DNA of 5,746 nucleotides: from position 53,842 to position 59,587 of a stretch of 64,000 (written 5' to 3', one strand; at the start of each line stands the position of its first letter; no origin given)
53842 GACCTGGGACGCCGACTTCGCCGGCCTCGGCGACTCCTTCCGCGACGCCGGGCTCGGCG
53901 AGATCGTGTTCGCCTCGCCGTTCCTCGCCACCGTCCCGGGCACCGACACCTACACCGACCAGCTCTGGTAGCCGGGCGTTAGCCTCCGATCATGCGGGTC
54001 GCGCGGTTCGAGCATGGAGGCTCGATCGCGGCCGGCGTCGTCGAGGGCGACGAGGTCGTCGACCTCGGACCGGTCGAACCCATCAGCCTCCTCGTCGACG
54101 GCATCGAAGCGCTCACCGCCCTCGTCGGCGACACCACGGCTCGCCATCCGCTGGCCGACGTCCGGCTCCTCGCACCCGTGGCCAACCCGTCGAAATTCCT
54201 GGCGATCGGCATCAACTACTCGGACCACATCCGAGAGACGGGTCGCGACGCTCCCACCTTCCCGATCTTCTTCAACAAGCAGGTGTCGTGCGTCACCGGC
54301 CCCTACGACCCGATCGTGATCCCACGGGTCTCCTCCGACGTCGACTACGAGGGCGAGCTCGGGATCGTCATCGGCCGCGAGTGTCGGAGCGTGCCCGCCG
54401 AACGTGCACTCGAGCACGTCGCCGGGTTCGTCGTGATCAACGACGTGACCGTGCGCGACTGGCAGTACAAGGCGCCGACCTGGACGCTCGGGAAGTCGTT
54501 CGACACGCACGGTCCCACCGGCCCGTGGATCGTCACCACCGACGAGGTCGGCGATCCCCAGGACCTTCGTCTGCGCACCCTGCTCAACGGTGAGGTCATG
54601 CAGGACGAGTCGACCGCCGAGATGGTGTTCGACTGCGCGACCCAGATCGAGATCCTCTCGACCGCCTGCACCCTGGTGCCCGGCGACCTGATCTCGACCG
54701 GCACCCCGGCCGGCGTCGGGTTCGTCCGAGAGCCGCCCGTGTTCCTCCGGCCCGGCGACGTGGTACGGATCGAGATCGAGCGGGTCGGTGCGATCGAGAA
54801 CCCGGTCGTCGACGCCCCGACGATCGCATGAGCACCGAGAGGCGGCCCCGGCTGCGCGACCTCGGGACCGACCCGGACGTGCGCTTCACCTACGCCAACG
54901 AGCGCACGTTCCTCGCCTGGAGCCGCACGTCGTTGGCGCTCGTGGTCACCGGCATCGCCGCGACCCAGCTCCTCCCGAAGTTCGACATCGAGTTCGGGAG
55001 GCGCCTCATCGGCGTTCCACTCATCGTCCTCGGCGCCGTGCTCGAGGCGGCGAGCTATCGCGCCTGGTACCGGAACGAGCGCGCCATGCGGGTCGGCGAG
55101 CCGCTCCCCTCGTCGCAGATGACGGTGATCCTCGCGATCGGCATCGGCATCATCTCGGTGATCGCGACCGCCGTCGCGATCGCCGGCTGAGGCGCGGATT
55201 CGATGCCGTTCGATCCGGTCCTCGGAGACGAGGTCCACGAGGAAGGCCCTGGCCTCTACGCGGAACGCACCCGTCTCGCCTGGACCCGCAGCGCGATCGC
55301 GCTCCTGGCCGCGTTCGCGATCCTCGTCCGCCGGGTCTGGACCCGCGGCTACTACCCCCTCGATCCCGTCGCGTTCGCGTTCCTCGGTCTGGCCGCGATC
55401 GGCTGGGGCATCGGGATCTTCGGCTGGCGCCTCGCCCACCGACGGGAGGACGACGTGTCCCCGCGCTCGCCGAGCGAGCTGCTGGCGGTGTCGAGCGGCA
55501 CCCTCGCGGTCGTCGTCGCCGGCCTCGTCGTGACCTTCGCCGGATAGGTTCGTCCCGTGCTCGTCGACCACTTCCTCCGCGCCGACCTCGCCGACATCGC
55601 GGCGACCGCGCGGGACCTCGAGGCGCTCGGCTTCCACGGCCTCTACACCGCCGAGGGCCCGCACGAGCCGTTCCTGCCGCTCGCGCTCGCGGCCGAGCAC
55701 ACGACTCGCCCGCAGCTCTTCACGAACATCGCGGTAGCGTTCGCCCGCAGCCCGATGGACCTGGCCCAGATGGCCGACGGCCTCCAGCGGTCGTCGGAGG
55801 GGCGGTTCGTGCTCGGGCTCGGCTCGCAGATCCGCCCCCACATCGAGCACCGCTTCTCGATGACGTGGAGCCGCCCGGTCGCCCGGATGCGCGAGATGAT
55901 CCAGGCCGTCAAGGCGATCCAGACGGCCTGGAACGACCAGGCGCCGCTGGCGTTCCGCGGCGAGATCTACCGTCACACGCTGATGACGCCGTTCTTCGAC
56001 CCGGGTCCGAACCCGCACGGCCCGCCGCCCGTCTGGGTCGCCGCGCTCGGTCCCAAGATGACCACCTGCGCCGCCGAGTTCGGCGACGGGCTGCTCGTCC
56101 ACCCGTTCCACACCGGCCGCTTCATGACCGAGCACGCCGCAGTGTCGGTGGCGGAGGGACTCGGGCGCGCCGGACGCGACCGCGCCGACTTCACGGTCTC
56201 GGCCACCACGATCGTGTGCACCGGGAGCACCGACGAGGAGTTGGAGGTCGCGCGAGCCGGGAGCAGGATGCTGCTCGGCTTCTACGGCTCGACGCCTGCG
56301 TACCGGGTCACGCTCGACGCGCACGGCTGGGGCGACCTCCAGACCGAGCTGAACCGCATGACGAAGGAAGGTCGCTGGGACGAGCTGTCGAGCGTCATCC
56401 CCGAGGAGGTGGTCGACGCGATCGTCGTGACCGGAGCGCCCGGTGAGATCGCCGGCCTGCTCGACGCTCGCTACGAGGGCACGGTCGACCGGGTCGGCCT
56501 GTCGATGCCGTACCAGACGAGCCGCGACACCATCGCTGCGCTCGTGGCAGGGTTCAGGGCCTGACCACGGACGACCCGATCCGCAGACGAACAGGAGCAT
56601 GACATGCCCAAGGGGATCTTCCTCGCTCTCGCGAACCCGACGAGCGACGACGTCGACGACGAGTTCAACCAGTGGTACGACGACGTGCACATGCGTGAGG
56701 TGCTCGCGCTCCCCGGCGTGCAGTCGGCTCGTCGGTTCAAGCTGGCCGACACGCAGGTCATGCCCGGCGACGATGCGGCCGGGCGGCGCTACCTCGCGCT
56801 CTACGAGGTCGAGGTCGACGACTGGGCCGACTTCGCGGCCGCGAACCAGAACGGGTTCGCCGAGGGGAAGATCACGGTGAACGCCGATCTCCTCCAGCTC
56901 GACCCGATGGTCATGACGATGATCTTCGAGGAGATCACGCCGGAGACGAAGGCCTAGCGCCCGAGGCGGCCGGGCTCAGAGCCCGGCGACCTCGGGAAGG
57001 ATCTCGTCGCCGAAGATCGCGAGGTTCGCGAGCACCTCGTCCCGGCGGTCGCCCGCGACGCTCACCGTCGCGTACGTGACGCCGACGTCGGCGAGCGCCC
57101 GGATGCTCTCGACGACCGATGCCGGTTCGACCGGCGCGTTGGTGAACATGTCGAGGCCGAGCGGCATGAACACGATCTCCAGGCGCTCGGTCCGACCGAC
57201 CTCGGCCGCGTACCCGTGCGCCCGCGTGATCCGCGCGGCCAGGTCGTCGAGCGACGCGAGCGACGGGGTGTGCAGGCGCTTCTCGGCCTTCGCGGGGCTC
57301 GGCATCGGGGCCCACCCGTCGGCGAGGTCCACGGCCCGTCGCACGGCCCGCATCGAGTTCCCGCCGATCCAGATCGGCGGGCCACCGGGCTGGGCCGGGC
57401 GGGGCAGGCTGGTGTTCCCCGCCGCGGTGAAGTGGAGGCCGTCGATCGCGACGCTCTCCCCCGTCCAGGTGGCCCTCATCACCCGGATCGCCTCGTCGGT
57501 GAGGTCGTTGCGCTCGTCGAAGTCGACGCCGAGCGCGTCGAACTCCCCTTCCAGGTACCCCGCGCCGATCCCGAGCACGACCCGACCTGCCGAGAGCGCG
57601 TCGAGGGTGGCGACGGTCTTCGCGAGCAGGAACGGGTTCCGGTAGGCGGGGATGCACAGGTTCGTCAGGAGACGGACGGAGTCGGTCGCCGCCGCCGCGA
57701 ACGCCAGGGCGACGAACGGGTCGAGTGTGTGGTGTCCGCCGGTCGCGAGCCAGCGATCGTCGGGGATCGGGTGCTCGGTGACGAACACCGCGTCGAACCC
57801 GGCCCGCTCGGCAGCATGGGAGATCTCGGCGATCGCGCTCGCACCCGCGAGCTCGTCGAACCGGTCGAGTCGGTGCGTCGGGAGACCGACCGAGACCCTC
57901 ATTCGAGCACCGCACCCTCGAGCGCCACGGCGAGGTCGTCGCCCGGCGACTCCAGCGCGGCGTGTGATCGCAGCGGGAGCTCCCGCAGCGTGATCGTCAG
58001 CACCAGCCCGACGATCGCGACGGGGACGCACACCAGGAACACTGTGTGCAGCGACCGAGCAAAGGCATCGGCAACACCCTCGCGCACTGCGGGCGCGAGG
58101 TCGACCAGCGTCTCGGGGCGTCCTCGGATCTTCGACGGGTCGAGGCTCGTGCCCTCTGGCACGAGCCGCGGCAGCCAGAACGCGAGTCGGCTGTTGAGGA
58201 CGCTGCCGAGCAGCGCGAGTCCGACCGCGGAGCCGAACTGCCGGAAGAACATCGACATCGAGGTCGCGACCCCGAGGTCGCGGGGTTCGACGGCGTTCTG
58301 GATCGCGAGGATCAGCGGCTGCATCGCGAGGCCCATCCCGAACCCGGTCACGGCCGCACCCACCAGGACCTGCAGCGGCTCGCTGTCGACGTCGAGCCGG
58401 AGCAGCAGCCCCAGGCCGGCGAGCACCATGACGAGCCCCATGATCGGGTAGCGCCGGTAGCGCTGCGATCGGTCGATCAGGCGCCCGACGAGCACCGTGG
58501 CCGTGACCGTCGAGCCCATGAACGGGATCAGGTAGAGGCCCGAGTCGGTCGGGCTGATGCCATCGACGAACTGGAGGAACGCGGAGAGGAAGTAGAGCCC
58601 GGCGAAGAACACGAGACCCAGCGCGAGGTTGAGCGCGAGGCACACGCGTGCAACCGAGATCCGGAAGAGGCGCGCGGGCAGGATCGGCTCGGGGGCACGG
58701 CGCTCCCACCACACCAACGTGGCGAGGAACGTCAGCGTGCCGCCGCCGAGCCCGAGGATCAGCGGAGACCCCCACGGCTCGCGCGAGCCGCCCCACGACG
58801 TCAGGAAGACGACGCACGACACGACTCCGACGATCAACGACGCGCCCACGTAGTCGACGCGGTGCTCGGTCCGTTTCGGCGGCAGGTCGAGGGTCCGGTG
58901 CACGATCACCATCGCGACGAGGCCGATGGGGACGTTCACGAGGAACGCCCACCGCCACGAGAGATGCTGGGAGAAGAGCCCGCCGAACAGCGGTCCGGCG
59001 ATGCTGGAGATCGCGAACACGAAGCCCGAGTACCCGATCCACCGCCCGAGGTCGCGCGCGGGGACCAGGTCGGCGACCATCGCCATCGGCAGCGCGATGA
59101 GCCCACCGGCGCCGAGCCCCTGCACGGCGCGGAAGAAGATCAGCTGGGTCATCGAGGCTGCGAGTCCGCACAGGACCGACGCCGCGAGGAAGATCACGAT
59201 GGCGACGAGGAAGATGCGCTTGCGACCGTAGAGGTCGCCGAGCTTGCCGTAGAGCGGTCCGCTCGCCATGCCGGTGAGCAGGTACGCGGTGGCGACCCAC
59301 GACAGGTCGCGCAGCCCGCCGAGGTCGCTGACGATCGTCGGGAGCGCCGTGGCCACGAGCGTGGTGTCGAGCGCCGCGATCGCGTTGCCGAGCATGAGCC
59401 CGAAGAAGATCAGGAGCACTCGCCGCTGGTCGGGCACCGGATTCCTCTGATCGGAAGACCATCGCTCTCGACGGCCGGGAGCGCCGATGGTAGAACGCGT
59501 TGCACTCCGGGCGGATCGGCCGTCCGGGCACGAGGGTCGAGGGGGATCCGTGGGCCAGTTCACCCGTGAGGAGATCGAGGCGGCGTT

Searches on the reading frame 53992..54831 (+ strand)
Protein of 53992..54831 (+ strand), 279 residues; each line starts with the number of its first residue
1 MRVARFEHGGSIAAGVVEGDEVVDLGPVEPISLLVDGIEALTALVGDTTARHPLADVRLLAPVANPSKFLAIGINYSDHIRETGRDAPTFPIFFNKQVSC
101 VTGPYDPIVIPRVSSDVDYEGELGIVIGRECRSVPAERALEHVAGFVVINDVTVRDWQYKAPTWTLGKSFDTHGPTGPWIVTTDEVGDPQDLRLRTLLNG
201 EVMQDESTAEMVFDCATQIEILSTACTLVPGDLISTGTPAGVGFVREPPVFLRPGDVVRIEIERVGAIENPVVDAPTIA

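Call 7: search_protein_families(library=pfam, proteins=[window:53992-54831:+], max_evalue=0.01)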
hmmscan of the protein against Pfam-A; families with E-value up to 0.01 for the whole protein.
window:53992-54831:+ (279 aa): 2 families
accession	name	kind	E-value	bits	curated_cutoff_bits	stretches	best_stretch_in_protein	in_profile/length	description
PF01557.24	FAA_hydrolase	-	8e-74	248.3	23.9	1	69-273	2-214/214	Fumarylacetoacetate (FAA) hydrolase C-terminal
PF10370.14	Rv2993c-like_N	-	1.7e-09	38.9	21.3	1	1-62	1-50/50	Rv2993c-like, N-terminal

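Call 9: search_protein_families(library=ncbifam, proteins=[window:53992-54831:+], max_evalue=0.001)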
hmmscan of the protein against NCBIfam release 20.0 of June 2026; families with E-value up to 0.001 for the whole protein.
window:53992-54831:+ (279 aa): 7 families
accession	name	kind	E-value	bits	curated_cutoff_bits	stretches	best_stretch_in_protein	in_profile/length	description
NF053535.1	DhyDRhmHlse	equivalog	4.1e-70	236.3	500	1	1-273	1-279/284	2,4-didehydro-3-deoxy-L-rhamnonate hydrolase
TIGR02303.1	HpaG-C-term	equivalog_domain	2.9e-54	184.1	276.4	1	44-274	21-244/245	4-hydroxyphenylacetate degradation bifunctional isomerase/decarboxylase, C-terminal subunit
NF011750.0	PRK15203.1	equivalog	1.3e-40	139.5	811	1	20-274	178-424/429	4-hydroxyphenylacetate degradation bifunctional isomerase/decarboxylase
NF009399.0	PRK12764.1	equivalog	9.6e-39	133.7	444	1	64-265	19-212/501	fumarylacetoacetate hydrolase family protein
NF007967.0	PRK10691.1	equivalog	1.3e-31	109.6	201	1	67-246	17-200/219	fumarylacetoacetate hydrolase family protein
TIGR02305.1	HpaG-N-term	equivalog_domain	2e-29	102.6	228.65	1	86-272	28-205/205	4-hydroxyphenylacetate degradation bifunctional isomerase/decarboxylase, N-terminal subunit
TIGR01266.1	fum_ac_acetase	equivalog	3.4e-09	36.1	375.3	1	114-185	194-269/420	fumarylacetoacetase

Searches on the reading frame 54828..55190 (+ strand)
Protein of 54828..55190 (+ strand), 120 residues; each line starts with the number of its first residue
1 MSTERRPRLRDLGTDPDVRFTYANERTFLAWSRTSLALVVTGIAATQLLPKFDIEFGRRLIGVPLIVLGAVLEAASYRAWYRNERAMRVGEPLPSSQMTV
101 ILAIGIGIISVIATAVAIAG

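Call 7: search_protein_families(library=pfam, proteins=[window:54828-55190:+], max_evalue=0.01)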
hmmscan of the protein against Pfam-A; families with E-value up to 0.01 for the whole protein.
window:54828-55190:+ (120 aa): 1 family
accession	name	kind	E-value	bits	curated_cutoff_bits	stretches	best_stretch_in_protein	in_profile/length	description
PF02656.20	DUF202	-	1.1e-15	58.2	23.4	1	19-86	1-68/68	Domain of unknown function (DUF202)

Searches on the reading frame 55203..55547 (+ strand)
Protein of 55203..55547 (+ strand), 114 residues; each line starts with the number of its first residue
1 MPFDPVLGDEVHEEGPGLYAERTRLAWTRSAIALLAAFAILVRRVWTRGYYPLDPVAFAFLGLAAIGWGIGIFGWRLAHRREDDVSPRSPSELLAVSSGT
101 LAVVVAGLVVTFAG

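Call 7: search_protein_families(library=pfam, proteins=[window:55203-55547:+], max_evalue=0.01)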
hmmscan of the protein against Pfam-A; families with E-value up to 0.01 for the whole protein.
window:55203-55547:+ (114 aa): 1 family
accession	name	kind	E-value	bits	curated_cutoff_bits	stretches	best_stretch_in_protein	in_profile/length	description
PF02656.20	DUF202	-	1e-07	32.7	23.4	1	18-77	4-64/68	Domain of unknown function (DUF202)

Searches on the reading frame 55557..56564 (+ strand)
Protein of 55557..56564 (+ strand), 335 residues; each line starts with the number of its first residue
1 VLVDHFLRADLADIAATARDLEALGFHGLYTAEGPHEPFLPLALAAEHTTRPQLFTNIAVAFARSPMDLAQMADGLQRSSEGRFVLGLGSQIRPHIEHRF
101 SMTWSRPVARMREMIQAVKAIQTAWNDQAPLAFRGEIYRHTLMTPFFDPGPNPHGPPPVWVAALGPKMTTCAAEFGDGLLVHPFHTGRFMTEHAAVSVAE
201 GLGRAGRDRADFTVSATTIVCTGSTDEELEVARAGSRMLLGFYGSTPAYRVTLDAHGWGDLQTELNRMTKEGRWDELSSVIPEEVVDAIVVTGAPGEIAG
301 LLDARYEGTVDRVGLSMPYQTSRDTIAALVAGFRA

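Call 7: search_protein_families(library=pfam, proteins=[window:55557-56564:+], max_evalue=0.01)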
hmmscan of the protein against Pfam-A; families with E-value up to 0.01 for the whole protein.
window:55557-56564:+ (335 aa): 1 family
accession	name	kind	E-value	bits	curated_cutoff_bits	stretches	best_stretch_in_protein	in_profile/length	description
PF00296.26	Bac_luciferase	-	1.1e-57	196.2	27.9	1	10-311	21-313/314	Luciferase-like monooxygenase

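Call 9: search_protein_families(library=ncbifam, proteins=[window:55557-56564:+], max_evalue=0.001)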
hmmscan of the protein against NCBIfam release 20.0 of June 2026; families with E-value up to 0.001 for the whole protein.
window:55557-56564:+ (335 aa): 20 families
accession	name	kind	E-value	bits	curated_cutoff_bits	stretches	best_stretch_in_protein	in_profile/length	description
TIGR03617.1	F420_MSMEG_2256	subfamily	7e-132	439.2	278.15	1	18-334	1-317/318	TIGR03617 family F420-dependent LLM class oxidoreductase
TIGR04024.1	F420_NP1902A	hypoth_equivalog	1.2e-32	113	345.4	1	10-326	13-321/330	TIGR04024 family LLM class F420-dependent oxidoreductase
TIGR03559.1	F420_Rv3520c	subfamily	5.2e-29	101.3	335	1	9-312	10-321/325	LLM class F420-dependent oxidoreductase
TIGR03564.1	F420_MSMEG_4879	subfamily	2e-26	93.2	234.25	1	15-260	2-235/265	TIGR03564 family F420-dependent LLM class oxidoreductase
NF002619.0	PRK02271.1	equivalog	1.6e-23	83.6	276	1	13-313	15-303/329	5,10-methylenetetrahydromethanopterin reductase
TIGR03841.1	F420_Rv3093c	subfamily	2.5e-23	82.9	213.65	1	9-313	7-292/298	LLM class F420-dependent oxidoreductase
TIGR03619.1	F420_Rv2161c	subfamily_domain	2.2e-22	79.8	166.9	1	36-230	44-230/247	TIGR03619 family F420-dependent LLM class oxidoreductase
TIGR03555.1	F420_mer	equivalog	3.8e-21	75.8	348.7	1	41-304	43-293/325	5,10-methylenetetrahydromethanopterin reductase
TIGR03857.1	F420_MSMEG_2249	hypoth_equivalog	3.3e-16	59.4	218.4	1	10-238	12-231/329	TIGR03857 family LLM class F420-dependent oxidoreductase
TIGR03620.1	F420_MSMEG_4141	subfamily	5.2e-16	58.8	219.8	1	10-124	16-125/280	TIGR03620 family F420-dependent LLM class oxidoreductase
TIGR03560.1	F420_Rv1855c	subfamily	5.4e-16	59.1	231.4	1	32-215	45-225/227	TIGR03560 family F420-dependent LLM class oxidoreductase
TIGR03621.1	F420_MSMEG_2516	subfamily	2.8e-13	49.7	213.15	1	10-185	12-179/295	TIGR03621 family F420-dependent LLM class oxidoreductase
TIGR04465.1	ArgArg_F420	equivalog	1e-11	44.5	470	1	38-227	96-277/364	F420-dependent hydroxymycolic acid dehydrogenase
TIGR03557.1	F420_G6P_family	subfamily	5e-11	42.3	210.4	1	43-181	54-187/316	TIGR03557 family F420-dependent LLM class oxidoreductase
TIGR03571.1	lucif_BA3436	subfamily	1.2e-08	34.5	303.9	1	33-130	64-158/304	TIGR03571 family LLM class oxidoreductase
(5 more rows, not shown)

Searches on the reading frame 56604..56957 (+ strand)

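Call 7: search_protein_families(library=pfam, proteins=[window:56604-56957:+], max_evalue=0.01)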
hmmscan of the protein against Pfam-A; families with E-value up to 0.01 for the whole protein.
window:56604-56957:+ (117 aa): 2 families
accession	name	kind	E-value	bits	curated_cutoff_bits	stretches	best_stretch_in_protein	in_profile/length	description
PF14114.12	DUF4286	-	3.8e-05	24.3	25.8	1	14-70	11-62/100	Domain of unknown function (DUF4286)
PF07110.17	EthD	-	0.0032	19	22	1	19-81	7-76/96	EthD domain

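Call 9: search_protein_families(library=ncbifam, proteins=[window:56604-56957:+], max_evalue=0.001)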
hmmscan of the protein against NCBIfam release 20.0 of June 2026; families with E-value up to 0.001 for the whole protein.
window:56604-56957:+ (117 aa): 0 families

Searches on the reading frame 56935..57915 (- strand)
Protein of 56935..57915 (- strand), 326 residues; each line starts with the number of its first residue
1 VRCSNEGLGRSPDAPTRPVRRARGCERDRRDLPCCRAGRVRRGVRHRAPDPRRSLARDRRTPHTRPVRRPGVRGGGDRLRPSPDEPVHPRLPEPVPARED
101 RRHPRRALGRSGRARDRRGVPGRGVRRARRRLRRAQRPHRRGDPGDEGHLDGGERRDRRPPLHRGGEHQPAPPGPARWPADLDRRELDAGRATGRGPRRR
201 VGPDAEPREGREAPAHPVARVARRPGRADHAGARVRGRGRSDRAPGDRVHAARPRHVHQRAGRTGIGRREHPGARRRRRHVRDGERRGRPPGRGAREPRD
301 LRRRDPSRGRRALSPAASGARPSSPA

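Call 9: search_protein_families(library=ncbifam, proteins=[window:56935-57915:-], max_evalue=0.001)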
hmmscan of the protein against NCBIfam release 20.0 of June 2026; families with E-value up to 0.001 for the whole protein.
window:56935-57915:- (326 aa): 0 families

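Call 70: search_protein_families(library=ncbifam, proteins=[window:56976-57902:-], max_evalue=0.00001)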
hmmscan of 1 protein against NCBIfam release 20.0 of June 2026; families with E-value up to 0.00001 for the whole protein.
window:56976-57902:- (308 aa): 30 families (the best 25 are shown)
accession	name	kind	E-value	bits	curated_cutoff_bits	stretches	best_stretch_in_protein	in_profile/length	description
TIGR03619.1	F420_Rv2161c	subfamily_domain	1.8e-74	250.4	166.9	1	26-281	2-246/247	TIGR03619 family F420-dependent LLM class oxidoreductase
TIGR03560.1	F420_Rv1855c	subfamily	1.1e-38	133.3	231.4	1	22-204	13-198/227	TIGR03560 family F420-dependent LLM class oxidoreductase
TIGR03621.1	F420_MSMEG_2516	subfamily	9.8e-30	103.7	213.15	1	20-234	12-208/295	TIGR03621 family F420-dependent LLM class oxidoreductase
TIGR03571.1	lucif_BA3436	subfamily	1.3e-29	103.5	303.9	1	20-287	29-287/304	TIGR03571 family LLM class oxidoreductase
NF002619.0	PRK02271.1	equivalog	8e-24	84.5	276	1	22-196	14-173/329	5,10-methylenetetrahydromethanopterin reductase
TIGR04021.1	LLM_DMSO2_sfnG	equivalog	5.7e-23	81.8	382.95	1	25-195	31-198/350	dimethylsulfone monooxygenase SfnG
TIGR03854.1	F420_MSMEG_3544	hypoth_equivalog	1.1e-21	77.5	295.6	1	58-209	39-190/290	TIGR03854 family LLM class F420-dependent oxidoreductase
TIGR03557.1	F420_G6P_family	subfamily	1.2e-21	77.1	210.4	1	18-200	9-188/316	TIGR03557 family F420-dependent LLM class oxidoreductase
TIGR03559.1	F420_Rv3520c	subfamily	3.6e-20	72.3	335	1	27-205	18-195/325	LLM class F420-dependent oxidoreductase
TIGR04465.1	ArgArg_F420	equivalog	3.8e-20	72.3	470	1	26-200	64-235/364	F420-dependent hydroxymycolic acid dehydrogenase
TIGR03555.1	F420_mer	equivalog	2.1e-19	70.1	348.7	1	24-196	14-172/325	5,10-methylenetetrahydromethanopterin reductase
TIGR04027.1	LLM_KPN_01858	hypoth_equivalog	2.1e-18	66.4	412.9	1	13-238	11-218/326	putative FMN-dependent luciferase-like monooxygenase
NF001939.1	PRK00719.1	subfamily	3.3e-18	65.6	510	1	26-197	31-191/373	alkanesulfonate monooxygenase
TIGR03565.1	alk_sulf_monoox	equivalog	2e-17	63.3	518.2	1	54-197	47-191/346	FMNH2-dependent alkanesulfonate monooxygenase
TIGR03554.1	F420_G6P_DH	equivalog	1.2e-16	60.7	420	1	22-197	16-190/331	glucose-6-phosphate dehydrogenase (coenzyme-F420)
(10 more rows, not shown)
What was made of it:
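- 56976..57902 (-): LLM3, an F420-dependent LLM-class oxidoreductase (308 aa, TIGR03619 family). Its start overlaps the MFS stop codon (ATGA), so it is the second gene of the leftward operon. TIGR03619 scores 250.4 bits against a cut-off of 166.9 (call 70).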

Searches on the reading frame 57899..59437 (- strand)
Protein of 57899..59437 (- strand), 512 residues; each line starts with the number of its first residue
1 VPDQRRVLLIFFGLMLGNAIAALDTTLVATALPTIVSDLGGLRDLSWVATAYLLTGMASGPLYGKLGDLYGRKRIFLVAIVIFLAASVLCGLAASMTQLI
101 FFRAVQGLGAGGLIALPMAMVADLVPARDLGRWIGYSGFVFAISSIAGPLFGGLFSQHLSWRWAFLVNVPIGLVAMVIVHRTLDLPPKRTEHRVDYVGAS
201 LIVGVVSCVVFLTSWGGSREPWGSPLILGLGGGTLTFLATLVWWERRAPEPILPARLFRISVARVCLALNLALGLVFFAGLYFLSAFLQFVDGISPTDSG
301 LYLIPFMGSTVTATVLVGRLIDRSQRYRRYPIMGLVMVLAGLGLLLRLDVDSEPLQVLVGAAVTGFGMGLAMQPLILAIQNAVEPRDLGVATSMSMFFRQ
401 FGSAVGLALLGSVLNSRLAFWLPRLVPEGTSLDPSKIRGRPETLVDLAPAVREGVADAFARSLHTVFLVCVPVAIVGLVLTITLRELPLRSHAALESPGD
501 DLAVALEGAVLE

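Call 7: search_protein_families(library=pfam, proteins=[window:57899-59437:-], max_evalue=0.01)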
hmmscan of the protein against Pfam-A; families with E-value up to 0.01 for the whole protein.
window:57899-59437:- (512 aa): 4 families
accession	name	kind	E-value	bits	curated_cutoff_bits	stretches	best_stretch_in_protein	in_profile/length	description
PF07690.21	MFS_1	-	7.8e-56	189.9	33.4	1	14-406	1-346/347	Major Facilitator Superfamily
PF06609.19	TRI12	-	2.3e-13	49.9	23.2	1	11-414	46-465/599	Fungal trichothecene efflux pump (TRI12)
PF00083.30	Sugar_tr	-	2e-11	43.9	22.3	1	44-178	47-187/452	Sugar (and other) transporter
PF05977.19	MFS_3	-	0.0017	17.3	27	1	64-180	66-187/524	Transmembrane secretion effector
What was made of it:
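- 57899..59437 (-): DHA2-family MFS transporter gene (512 aa), the first gene of the leftward operon behind box 1. Pfam MFS_1 at 7.8e-56 (call 7).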

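Call 9: search_protein_families(library=ncbifam, proteins=[window:57899-59437:-], max_evalue=0.001)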
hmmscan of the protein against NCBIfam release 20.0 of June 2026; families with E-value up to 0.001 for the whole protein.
window:57899-59437:- (512 aa): 70 families (the best 25 are shown)
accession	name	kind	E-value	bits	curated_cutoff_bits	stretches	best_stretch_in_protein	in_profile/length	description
NF000095.1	tet_MFS_OtrB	exception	6.8e-89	298.9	999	1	4-415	21-438/563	oxytetracycline resistance efflux MFS transporter OtrB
NF000009.1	tet_MFS_Tcr3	exception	2e-80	270.8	1000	1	5-487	27-508/512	tetracycline efflux MFS transporter Tcr3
TIGR00711.1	efflux_EmrB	subfamily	2.9e-71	240.7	230.2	1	8-426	1-420/485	DHA2 family efflux MFS transporter permease subunit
NF040895.2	MFS_effux_SdrM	equivalog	2e-41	142.6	550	1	8-417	5-407/441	multidrug efflux MFS transporter SdrM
NF000025.1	MFS_efflux_tcmA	exception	1.4e-40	139.5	999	1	14-422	31-439/538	tetracenomycin C efflux MFS transporter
NF000391.1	EmrB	exception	7.1e-40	137.1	925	1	9-420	11-424/501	multidrug efflux MFS transporter permease subunit EmrB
NF000031.1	MFS_efflux_LmrA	exception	4e-32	111.5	850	1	5-413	29-436/484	lincomycin efflux MFS transporter Lmr(A)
NF007799.0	PRK10504.1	subfamily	2.1e-30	106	426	1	15-340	16-338/471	multidrug transporter subunit MdtD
NF011571.1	PRK14995.1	subfamily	2.9e-28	98.9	701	1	19-416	16-413/493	SmvA family efflux MFS transporter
NF012180.1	tet_MFS_43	exception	1.1e-27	97.2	999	1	9-418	21-431/484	tetracycline efflux MFS transporter Tet(43)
NF000218.1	FexA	exception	9.5e-24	83.8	900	1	9-417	21-432/475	chloramphenicol/florfenicol efflux MFS transporter FexA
TIGR00895.1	2A0115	subfamily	5.1e-22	78.3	418.55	1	6-183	14-192/398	aromatic acid/H+ symport family MFS transporter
TIGR00880.1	2_A_01_02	superfamily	1.2e-20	74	131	1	53-183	8-138/141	multidrug resistance protein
NF033896.2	MFS_LfrA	equivalog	1.2e-20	73.6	825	1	5-418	16-430/504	efflux MFS transporter LfrA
TIGR00710.1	efflux_Bcr_CflA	subfamily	1.8e-20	73.7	200.9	1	19-183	15-180/385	Bcr/CflA family efflux MFS transporter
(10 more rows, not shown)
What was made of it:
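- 57899..59437 (-): NCBIfam TIGR00711 EmrB/DHA2 scores 240.7 bits, above its cut-off (call 9).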
